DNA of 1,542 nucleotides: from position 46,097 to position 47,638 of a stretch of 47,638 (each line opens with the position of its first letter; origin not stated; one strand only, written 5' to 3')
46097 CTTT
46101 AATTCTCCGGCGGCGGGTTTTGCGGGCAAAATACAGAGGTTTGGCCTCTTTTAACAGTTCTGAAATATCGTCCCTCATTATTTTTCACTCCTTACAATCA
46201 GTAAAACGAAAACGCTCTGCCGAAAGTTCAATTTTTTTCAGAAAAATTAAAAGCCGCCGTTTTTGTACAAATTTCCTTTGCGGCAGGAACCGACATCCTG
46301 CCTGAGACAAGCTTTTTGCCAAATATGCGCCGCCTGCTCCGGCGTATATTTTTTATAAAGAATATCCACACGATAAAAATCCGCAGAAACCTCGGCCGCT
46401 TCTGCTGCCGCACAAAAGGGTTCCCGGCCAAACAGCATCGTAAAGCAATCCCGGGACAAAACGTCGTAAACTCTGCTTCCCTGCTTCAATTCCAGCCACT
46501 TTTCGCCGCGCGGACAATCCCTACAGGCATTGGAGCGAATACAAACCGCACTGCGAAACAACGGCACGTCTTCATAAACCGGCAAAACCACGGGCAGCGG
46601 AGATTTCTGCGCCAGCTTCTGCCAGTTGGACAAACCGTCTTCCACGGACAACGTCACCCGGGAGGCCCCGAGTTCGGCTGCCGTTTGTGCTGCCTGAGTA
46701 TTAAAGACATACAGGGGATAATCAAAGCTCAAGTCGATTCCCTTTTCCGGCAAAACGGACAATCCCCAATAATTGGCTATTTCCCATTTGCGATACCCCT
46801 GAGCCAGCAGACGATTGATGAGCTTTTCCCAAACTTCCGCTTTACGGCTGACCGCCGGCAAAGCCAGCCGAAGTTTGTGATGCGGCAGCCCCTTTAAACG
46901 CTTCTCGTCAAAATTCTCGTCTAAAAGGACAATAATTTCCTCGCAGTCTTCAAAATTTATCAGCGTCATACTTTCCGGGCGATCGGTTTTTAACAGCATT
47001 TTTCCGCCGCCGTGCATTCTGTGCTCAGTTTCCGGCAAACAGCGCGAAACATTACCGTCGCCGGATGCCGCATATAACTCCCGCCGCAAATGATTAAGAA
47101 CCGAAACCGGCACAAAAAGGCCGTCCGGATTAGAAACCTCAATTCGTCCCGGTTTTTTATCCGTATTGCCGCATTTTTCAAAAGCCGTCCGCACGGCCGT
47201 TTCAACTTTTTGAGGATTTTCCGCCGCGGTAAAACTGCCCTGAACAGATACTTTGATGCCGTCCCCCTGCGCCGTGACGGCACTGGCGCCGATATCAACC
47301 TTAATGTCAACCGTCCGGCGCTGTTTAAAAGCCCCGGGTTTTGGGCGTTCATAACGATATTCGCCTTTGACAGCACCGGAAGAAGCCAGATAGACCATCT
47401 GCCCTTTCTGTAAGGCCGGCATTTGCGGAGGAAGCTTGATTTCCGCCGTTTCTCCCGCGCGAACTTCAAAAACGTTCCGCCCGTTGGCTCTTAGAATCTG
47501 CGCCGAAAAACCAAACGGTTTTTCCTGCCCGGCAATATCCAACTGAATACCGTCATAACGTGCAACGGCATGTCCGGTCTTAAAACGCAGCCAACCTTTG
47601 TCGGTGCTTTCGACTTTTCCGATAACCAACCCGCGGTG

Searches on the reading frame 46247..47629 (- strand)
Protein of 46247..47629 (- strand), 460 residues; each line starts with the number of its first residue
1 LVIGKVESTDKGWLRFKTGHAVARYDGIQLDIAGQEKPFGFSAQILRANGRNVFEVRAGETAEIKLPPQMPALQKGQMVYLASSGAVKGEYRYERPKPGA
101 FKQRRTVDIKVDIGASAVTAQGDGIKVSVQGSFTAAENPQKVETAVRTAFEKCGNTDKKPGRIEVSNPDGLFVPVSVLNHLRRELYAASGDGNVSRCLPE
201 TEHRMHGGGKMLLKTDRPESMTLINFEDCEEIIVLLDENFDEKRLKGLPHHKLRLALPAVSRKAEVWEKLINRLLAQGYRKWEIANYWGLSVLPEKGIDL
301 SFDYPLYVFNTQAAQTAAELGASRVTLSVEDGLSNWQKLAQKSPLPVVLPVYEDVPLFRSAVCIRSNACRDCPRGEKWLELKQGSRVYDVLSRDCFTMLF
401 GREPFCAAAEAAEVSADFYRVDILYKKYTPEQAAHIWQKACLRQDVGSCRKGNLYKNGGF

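Call 42: search_protein_families(library=pfam, proteins=[window:46247-47629:-], max_evalue=0.001)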
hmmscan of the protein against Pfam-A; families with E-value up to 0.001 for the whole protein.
window:46247-47629:- (460 aa): 1 family
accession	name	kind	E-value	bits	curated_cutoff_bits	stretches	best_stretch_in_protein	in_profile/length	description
PF12392.13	DUF3656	-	3.9e-12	47.3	22.1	1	102-188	20-103/109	Collagenase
